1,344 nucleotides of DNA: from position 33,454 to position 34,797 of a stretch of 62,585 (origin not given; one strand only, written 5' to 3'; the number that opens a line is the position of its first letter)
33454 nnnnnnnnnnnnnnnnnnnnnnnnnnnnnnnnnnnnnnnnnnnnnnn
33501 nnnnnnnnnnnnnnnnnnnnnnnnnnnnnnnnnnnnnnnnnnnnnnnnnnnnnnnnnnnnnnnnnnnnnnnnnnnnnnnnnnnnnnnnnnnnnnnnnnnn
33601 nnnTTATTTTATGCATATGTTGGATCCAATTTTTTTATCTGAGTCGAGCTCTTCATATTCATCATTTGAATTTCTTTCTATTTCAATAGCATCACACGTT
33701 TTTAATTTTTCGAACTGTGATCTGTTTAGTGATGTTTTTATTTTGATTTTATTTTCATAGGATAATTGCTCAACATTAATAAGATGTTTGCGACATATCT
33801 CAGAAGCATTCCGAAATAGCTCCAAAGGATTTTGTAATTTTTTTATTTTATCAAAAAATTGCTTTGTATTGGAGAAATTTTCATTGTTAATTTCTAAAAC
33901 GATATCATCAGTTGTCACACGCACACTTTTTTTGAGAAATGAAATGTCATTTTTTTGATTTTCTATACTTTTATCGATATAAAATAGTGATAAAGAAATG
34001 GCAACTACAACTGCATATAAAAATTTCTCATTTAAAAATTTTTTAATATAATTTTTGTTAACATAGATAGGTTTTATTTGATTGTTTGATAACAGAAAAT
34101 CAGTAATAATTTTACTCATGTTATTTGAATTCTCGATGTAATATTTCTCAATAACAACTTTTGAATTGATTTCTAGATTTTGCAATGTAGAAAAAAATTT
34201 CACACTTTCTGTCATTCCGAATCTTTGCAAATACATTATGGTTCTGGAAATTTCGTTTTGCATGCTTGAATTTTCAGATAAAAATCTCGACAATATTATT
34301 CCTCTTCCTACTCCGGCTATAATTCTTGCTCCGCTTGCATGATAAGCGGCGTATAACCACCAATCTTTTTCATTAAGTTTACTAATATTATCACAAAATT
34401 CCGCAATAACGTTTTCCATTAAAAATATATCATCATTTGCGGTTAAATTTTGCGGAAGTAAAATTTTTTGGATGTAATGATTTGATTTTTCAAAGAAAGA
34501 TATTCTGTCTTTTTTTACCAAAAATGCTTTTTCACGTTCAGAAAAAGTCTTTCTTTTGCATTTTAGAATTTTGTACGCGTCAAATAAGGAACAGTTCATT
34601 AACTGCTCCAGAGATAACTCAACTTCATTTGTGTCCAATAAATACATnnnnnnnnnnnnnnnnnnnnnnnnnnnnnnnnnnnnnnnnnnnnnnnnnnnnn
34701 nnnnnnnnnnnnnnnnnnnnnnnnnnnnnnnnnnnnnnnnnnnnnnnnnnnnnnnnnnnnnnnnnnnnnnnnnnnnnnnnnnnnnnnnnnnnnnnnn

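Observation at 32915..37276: Stripped-down GspE-GspF-(L-like)-(M-like) cassette with no pilin, secretin or prepilin peptidase in the window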

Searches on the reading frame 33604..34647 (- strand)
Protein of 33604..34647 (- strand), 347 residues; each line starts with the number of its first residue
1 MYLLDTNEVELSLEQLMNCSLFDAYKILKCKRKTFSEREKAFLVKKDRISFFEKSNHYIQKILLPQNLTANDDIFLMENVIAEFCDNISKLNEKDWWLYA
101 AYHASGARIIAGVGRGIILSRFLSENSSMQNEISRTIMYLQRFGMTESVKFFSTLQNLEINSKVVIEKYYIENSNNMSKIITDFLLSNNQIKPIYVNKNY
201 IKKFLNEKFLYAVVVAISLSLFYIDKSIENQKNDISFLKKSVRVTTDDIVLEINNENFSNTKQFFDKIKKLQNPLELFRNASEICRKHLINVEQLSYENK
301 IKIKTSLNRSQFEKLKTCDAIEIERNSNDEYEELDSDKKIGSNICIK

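Call 3: search_protein_families(library=pfam, proteins=[window:33604-34647:-], max_evalue=1)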
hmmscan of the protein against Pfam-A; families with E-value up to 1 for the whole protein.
window:33604-34647:- (347 aa): 0 families

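Call 4: search_protein_families(library=ncbifam, proteins=[window:33604-34647:-], max_evalue=1)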
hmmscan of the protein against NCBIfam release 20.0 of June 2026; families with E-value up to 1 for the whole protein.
window:33604-34647:- (347 aa): 0 families

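Call 8: find_homologous_proteins(query=window:33604-34647:-)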
Query window:33604-34647:- (347 aa): 13 proteins with E <= 0.001 among 2753 candidates.
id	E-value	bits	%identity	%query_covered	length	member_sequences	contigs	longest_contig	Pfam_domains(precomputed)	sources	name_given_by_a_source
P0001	1.4e-217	739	100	100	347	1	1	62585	-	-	-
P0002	9.1e-124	431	60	99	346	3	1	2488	-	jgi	jgi:hypothetical protein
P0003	2.1e-122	426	58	100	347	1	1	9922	-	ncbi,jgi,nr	ncbi:MAG: hypothetical protein LBJ71_04140 [Holosporaceae bacterium]|jgi:hypothetical protein|nr:hyp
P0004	1.4e-111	391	61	88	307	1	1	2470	-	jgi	jgi:hypothetical protein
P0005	1.3e-102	361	51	100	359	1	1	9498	-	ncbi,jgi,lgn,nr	ncbi:MAG: hypothetical protein LBF54_00800 [Holosporaceae bacterium]|jgi:hypothetical protein|nr:hyp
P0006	6.1e-100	353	55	88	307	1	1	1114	-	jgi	jgi:rRNA-processing protein FCF1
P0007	4.2e-96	340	49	100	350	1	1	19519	-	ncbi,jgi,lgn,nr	ncbi:MAG: hypothetical protein LBB25_01200 [Holosporaceae bacterium]|jgi:hypothetical protein|nr:hyp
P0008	7.3e-94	333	51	100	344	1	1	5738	-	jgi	jgi:hypothetical protein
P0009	3.3e-92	327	50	100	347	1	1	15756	-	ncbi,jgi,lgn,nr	ncbi:MAG: hypothetical protein LBC04_03950 [Holosporaceae bacterium]|jgi:hypothetical protein|nr:hyp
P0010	9.0e-91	322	49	100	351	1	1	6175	-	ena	-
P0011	3.3e-54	202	37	99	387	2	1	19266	-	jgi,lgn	jgi:hypothetical protein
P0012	3.8e-53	199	41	83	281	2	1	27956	-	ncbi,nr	ncbi:MAG: hypothetical protein LBS14_00275 [Holosporaceae bacterium]|nr:hypothetical protein [Holosp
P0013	1.5e-22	98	29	99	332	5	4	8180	-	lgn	-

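Call 10: find_encoding_contigs(protein=P0012, flank=10000, max_places=3)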
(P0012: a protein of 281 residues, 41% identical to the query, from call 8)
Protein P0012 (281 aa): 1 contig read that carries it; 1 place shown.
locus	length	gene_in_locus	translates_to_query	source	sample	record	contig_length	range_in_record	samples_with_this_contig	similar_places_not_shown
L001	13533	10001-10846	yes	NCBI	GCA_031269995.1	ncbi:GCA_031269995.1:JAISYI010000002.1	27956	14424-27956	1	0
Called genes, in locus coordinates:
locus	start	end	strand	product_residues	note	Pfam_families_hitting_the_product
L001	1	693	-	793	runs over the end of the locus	PF13426:PAS_9 (faint), PF08448:PAS_4, PF02518:HATPase_c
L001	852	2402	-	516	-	PF03023:MurJ, PF01554:MatE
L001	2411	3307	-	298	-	PF02195:ParB_N, PF17762:HTH_ParB, PF23552:ParB_C (weak)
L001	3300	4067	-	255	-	PF00142:Fer4_NifH (weak), PF01656:CbiA, PF02374:ArsA_ATPase (weak), PF06564:CBP_BcsQ, PF09140:MipZ, PF10609:ParA, PF13614:AAA_31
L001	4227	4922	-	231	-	-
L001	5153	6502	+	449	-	PF00999:Na_H_Exchanger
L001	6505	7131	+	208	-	PF01351:RNase_HII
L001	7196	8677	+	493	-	PF05157:MshEN, PF13476:AAA_23 (faint), PF00437:T2SSE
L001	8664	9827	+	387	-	PF28597:T2SSF_N (weak), PF00482:T2SSF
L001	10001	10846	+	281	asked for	-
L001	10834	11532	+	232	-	-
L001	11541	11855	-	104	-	PF02325:CCB3_YggT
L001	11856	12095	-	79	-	PF02609:Exonuc_VII_S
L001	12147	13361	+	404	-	PF01743:PolyA_pol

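Call 11: find_encoding_contigs(protein=P0013, flank=10000, max_places=4)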
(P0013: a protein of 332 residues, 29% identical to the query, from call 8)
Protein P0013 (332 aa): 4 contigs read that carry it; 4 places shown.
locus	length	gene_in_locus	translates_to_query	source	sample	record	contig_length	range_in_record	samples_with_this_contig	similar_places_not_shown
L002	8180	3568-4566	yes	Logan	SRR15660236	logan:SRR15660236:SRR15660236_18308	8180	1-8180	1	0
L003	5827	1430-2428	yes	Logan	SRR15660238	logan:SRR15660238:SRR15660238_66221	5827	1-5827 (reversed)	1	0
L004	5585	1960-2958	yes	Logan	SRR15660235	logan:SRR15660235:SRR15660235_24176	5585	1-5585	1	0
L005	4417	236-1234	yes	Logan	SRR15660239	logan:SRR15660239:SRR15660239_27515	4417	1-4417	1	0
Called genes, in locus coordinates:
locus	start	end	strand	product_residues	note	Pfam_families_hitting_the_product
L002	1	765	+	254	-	?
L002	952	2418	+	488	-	PF05157:MshEN (faint), PF00437:T2SSE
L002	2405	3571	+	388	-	PF28597:T2SSF_N, PF00482:T2SSF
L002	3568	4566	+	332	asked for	-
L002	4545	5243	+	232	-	-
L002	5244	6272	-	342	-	PF02543:Carbam_trans_N (faint), PF22521:HypF_C_2 (faint), PF00814:TsaD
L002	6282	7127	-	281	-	PF03331:LpxC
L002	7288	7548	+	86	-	PF10073:GapR_DNA-bd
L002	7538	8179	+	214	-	?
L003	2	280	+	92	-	?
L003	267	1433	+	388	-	PF28597:T2SSF_N, PF00482:T2SSF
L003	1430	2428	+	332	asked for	-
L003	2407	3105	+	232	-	-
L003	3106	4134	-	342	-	PF02543:Carbam_trans_N (faint), PF22521:HypF_C_2 (faint), PF00814:TsaD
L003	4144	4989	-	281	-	PF03331:LpxC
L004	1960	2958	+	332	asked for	-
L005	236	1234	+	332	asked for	-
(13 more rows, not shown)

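Call 12: find_encoding_contigs(protein=P0011, flank=10000, max_places=3)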
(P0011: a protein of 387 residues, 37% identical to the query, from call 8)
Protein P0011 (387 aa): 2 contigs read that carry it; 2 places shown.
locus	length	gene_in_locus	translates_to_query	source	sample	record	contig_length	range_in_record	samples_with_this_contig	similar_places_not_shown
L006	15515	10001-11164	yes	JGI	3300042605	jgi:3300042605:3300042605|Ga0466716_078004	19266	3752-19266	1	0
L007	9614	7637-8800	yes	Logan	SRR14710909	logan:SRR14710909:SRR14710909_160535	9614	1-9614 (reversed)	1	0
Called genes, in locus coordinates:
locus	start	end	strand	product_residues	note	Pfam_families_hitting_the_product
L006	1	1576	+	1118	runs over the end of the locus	-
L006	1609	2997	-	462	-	PF00579:tRNA-synt_1b, PF22421:SYY_C-terminal (weak), PF01479:S4 (faint)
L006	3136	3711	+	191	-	-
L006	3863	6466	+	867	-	PF00133:tRNA-synt_1, PF01406:tRNA-synt_1e (faint), PF09334:tRNA-synt_1g, PF13603:tRNA-synt_1_2, PF09334:tRNA-synt_1g (weak), PF08264:Anticodon_1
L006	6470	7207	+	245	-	PF01416:PseudoU_synth_1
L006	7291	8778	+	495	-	PF05157:MshEN, PF00437:T2SSE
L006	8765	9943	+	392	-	PF00482:T2SSF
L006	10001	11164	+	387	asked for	-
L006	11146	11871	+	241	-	-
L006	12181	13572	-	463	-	-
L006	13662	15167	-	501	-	PF13541:ChlI, PF00158:Sigma54_activat (faint), PF00493:MCM, PF01078:Mg_chelatase, PF07728:AAA_5 (weak), PF13335:Mg_chelatase_C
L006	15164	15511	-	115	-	PF04972:BON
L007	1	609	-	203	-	?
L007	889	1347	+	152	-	-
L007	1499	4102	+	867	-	PF00133:tRNA-synt_1, PF01406:tRNA-synt_1e (faint), PF09334:tRNA-synt_1g, PF13603:tRNA-synt_1_2, PF09334:tRNA-synt_1g (weak), PF08264:Anticodon_1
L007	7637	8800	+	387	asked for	-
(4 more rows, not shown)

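Call 17: search_solved_structures(query=A1, max_evalue=10)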
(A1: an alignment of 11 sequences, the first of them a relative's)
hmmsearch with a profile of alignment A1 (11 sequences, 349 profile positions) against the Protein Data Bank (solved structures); distinct sequences matched with E-value up to 10: 0.

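Call 29: predict_structure(alignment_id=A1)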
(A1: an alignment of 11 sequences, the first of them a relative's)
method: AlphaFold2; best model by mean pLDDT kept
length: 347 residues; sequences in the alignment: 11
mean_pLDDT: 77.4   pTM: 0.55
mean pLDDT of the five models: 77.4, 77.1, 76.1, 75.8, 66.9
residues with pLDDT >= 90: 81; 70-90: 180; 50-70: 63; < 50: 23
segments of 3 or more residues with pLDDT < 50: 229-239, 328-337
pLDDT, mean of each block of 10 residues (from residue 1): 85 90 92 86 79 85 79 85 92 92 89 92 88 92 90 81 86 79 88 71 55 74 59 45 63 70 74 72 79 75 77 78 59 45 59
secondary structure, 60 per line:
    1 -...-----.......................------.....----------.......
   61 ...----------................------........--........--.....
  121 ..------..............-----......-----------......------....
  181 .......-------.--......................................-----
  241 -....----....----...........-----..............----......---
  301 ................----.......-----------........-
elements in order: E2-4 E10-20 H21-32 E39-43 E54-63 E74-76 H77-89 E96-103 E106-113 E116-122 H129-142 E148-153 E165-170 H177-187 H198-235 E242-245 E250-253 H258-268 H274-287 E292-297 E301-308 H309-316 E321-327 E339-346

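Call 31: fold_search(model_id=the predicted structure, library=pdb)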
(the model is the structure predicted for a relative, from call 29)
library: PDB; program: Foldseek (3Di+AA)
matches with E <= 10: 1077; with E <= 0.001: 22
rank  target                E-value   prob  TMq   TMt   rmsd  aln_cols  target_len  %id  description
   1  5eou_A                9.8e-06  1.00  0.27  0.28   7.6       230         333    8  Pseudomonas aeruginosa PilM:PilN1-12 bound to ATP (released 2016-04-27)
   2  3jc8_Ma               1.3e-05  1.00  0.27  0.27   8.3       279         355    8  Architectural model of the type IVa pilus machine in a piliated state (released 2016-03-16)
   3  5eox_B                2.0e-05  1.00  0.22  0.22   9.8       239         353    9  Pseudomonas aeruginosa PilM bound to ADP (released 2016-04-27)
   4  2ych_A                3.3e-05  1.00  0.28  0.28   8.5       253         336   10  PilM-PilN type IV pilus biogenesis complex (released 2011-05-11)
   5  5eou_B                4.2e-05  1.00  0.29  0.29   8.2       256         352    8  Pseudomonas aeruginosa PilM:PilN1-12 bound to ATP (released 2016-04-27)
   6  5eox_A                5.0e-05  1.00  0.22  0.22   9.9       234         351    8  Pseudomonas aeruginosa PilM bound to ADP (released 2016-04-27)
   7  5eoy_A                6.0e-05  1.00  0.23  0.22  10.6       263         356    8  Pseudomonas aeruginosa SeMet-PilM bound to ADP (released 2016-04-27)
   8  3hrg                  7.1e-05  1.00  0.29  0.36   7.4       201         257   12  Crystal structure of Bacteroides thetaiotaomicron BT_3980, protein with actin-like ATPase fold and unknown function (NP_ (released 2009-06-23)
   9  3wqt_C                8.6e-05  1.00  0.28  0.26  10.2       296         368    9  Staphylococcus aureus FtsA complexed with AMPPNP (released 2014-10-08)
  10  5eoy_B                9.7e-05  1.00  0.23  0.23   9.8       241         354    9  Pseudomonas aeruginosa SeMet-PilM bound to ADP (released 2016-04-27)
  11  3wt0_C                1.5e-04  1.00  0.30  0.28  10.0       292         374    8  Crystal Structure Analysis of Cell Division Protein (released 2015-04-29)
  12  3wt0_A                1.7e-04  1.00  0.30  0.28   8.4       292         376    9  Crystal Structure Analysis of Cell Division Protein (released 2015-04-29)
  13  5eq6_A                2.0e-04  0.99  0.22  0.21  10.1       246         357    9  Pseudomonas aeruginosa PilM bound to AMP-PNP (released 2016-04-27)
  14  9i2d_CR               2.0e-04  0.66  0.15  0.13  22.1       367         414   10  NMT1-NAC bound human RNC with 10 amino acid ARF1-linker (released 2026-02-04)
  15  3wqt_A                2.1e-04  1.00  0.29  0.28   9.6       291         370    8  Staphylococcus aureus FtsA complexed with AMPPNP (released 2014-10-08)
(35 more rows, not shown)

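Call 46: search_protein_representatives(alignment_id=A1)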
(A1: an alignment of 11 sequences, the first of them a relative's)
Query: 11 sequences, 349 profile positions. Proteins with E-value up to 0.001 (for the whole library): 72; up to 1e-10: 62; up to 1e-30: 48. The best 72 are listed.
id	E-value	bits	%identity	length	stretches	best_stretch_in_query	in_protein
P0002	1.2e-146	505.0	-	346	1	3-349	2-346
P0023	1.1e-130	452.5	-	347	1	3-349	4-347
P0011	1.6e-125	435.5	-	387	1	2-349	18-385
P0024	5.5e-112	391.0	-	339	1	1-349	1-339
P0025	1.4e-107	376.5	-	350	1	1-348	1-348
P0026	4.0e-107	375.0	-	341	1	1-349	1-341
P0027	3.7e-105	368.5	-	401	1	3-349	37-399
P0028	9.4e-102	357.3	-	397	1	3-349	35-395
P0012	1.9e-101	356.3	-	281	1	59-349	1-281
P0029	2.4e-99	349.4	-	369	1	3-348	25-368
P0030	2.9e-97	342.6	-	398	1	3-348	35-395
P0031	2.2e-79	283.8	-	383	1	3-349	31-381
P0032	2.3e-76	273.8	-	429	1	3-349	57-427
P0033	5.6e-74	266.0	-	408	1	3-349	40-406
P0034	2.0e-72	260.9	-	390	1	3-349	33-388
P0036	1.1e-69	251.9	-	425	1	3-348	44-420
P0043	1.4e-63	231.8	-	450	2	3-303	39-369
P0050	2.0e-56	208.3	-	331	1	2-348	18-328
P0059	5.6e-45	170.6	-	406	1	3-348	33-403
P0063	4.0e-38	148.1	-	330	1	8-349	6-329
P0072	4.4e-28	115.1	-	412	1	3-328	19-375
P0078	2.2e-15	73.3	-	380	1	2-321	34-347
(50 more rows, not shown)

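Call 48: search_protein_families(library=pfam, alignment_id=A4, max_evalue=0.1)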
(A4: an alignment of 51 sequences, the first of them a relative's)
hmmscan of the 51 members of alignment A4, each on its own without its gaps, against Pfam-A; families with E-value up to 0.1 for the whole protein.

A. member 1, P0001 (347 aa): 0 families

B. families by the number of members that match (of 51 scanned): 19 families
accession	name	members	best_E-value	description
PF07224.18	Chlorophyllase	1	0.0031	Chlorophyllase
PF17017.11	zf-C2H2_aberr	1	0.0051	Aberrant zinc-finger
PF12636.12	DUF3781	1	0.011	Protein of unknown function (DUF3781)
PF07873.16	YabP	1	0.012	YabP family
PF16419.11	CNOT1_HEAT_N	1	0.012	CCR4-NOT transcription complex subunit 1 HEAT repeat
PF12433.14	PV_NSP1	1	0.02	Parvovirus non-structural protein 1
PF13066.11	DUF3929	1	0.024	Protein of unknown function (DUF3929)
PF02176.24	zf-TRAF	1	0.024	TRAF-type zinc finger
PF01221.23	Dynein_light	1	0.034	Dynein light chain type 1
PF14091.12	DUF4269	1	0.045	Domain of unknown function (DUF4269)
PF20482.3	DUF6722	1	0.046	Family of unknown function (DUF6722)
PF09345.15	SiaC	1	0.046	SiaC family regulatory phosphoprotein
PF23202.1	PAH_ZNF598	1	0.061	ZNF598 PAH domain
PF18441.6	Hen1_Lam_C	1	0.062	Hen1 La-motif C-terminal domain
PF14733.11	ACDC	1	0.064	AP2-coincident C-terminal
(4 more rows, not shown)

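Call 50: find_related_loci(query=A1, collection=genome_contigs, flank=10000)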
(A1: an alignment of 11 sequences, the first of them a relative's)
Query A1 (347 aa) in genome_contigs; peptide patterns used: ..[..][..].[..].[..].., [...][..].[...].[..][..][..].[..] (x = any residue, [..] = any of these).
91 stretches matched a pattern; 13 encode a relative of the query (tblastn E <= 1e-3); 13 distinct loci.
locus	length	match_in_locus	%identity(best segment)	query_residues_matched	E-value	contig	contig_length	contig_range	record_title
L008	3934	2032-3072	60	1-347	1e-129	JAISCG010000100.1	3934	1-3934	MAG: Holosporaceae bacterium isolate Gx481_bin64 k119_2540222, whole genome shotgun sequence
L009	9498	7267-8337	51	1-347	2e-112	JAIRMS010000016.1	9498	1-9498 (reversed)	MAG: Holosporaceae bacterium isolate Cd354_bin114 k119_408341, whole genome shotgun sequence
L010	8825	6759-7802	47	1-347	1e-106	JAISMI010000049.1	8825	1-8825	MAG: Holosporaceae bacterium isolate Im510_bin26 k119_194500, whole genome shotgun sequence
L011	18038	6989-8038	49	1-347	1e-105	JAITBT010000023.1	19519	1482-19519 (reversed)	MAG: Holosporaceae bacterium isolate Ncb351_bin98 k119_3591377, whole genome shotgun sequence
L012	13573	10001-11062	47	1-347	4e-101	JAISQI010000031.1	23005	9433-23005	MAG: Holosporaceae bacterium isolate Kf353_bin128 k119_2287704, whole genome shotgun sequence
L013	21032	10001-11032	49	3-347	7e-100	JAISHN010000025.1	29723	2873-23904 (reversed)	MAG: Holosporaceae bacterium isolate Hm464_bin177 k119_1046573, whole genome shotgun sequence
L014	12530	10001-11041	50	1-347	8e-94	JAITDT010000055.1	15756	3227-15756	MAG: Holosporaceae bacterium isolate Nm470_bin151 k119_3591126, whole genome shotgun sequence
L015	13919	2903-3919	44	1-347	5e-80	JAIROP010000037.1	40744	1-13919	MAG: Holosporaceae bacterium isolate Cd354_bin86 k119_1248914, whole genome shotgun sequence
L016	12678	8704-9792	41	3-347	1e-73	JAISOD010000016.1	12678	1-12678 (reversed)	MAG: Holosporaceae bacterium isolate Iy174_bin27 k119_3166326, whole genome shotgun sequence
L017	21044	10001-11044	41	1-346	2e-86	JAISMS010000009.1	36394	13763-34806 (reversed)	MAG: Holosporaceae bacterium isolate Im510_bin49 k119_2282848, whole genome shotgun sequence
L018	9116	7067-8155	37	3-347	3e-71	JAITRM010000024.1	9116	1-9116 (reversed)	MAG: Holosporaceae bacterium isolate Roe453_bin27 k119_2549884, whole genome shotgun sequence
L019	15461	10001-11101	37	3-347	4e-61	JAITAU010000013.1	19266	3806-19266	MAG: Holosporaceae bacterium isolate Ncb351_bin54 k119_13485, whole genome shotgun sequence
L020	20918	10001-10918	27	13-325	2e-24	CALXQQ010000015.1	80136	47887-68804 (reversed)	MAG: uncultured Alphaproteobacteria bacterium isolate E19__bin341 genome assembly, contig: E19__k127_4619489, whole geno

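Call 65: list_cluster_members(proteins=[P0024, P0027, P0031, P0036, P0043, P0050, P0059, P0063, P0072, P0078])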
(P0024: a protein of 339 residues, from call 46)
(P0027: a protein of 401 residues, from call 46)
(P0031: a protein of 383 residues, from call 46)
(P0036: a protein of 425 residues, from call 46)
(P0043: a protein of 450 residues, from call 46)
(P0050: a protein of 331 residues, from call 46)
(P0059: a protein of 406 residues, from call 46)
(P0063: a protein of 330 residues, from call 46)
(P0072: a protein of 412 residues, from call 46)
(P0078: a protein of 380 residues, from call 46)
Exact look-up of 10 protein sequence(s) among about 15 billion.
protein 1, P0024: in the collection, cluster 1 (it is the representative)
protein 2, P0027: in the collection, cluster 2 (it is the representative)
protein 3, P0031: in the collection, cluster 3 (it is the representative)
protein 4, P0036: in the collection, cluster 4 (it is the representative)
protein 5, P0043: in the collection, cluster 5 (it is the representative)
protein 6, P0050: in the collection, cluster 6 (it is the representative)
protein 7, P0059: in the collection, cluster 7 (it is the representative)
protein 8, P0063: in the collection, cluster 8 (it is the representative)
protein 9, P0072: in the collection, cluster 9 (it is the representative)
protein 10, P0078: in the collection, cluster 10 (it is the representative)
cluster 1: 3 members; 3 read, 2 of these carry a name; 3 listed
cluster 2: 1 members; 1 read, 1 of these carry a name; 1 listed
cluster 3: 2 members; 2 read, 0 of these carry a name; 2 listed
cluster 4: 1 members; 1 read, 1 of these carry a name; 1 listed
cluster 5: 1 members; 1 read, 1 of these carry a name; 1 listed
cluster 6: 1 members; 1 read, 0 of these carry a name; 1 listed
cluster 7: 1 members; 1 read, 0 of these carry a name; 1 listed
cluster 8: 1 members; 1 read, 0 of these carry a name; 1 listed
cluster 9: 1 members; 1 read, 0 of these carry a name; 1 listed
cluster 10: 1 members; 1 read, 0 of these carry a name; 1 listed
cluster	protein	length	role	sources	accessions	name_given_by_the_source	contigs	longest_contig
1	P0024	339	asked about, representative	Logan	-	-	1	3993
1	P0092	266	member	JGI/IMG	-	hypothetical protein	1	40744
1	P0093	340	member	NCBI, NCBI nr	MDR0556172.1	MAG: hypothetical protein LBG20_04195 [Holosporaceae bacterium] | hypothetical protein [Holosporaceae bacterium]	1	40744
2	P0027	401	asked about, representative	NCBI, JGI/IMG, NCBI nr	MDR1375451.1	MAG: hypothetical protein LBJ45_01390 [Holosporaceae bacterium] | hypothetical protein | hypothetical protein [Holosporaceae bacterium]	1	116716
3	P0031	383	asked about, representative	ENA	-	-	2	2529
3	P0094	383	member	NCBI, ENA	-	-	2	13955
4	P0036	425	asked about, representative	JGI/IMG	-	hypothetical protein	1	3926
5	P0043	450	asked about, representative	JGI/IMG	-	hypothetical protein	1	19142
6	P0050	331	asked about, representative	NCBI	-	-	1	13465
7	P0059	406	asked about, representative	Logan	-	-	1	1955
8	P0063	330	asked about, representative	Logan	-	-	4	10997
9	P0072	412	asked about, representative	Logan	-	-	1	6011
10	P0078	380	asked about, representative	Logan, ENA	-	-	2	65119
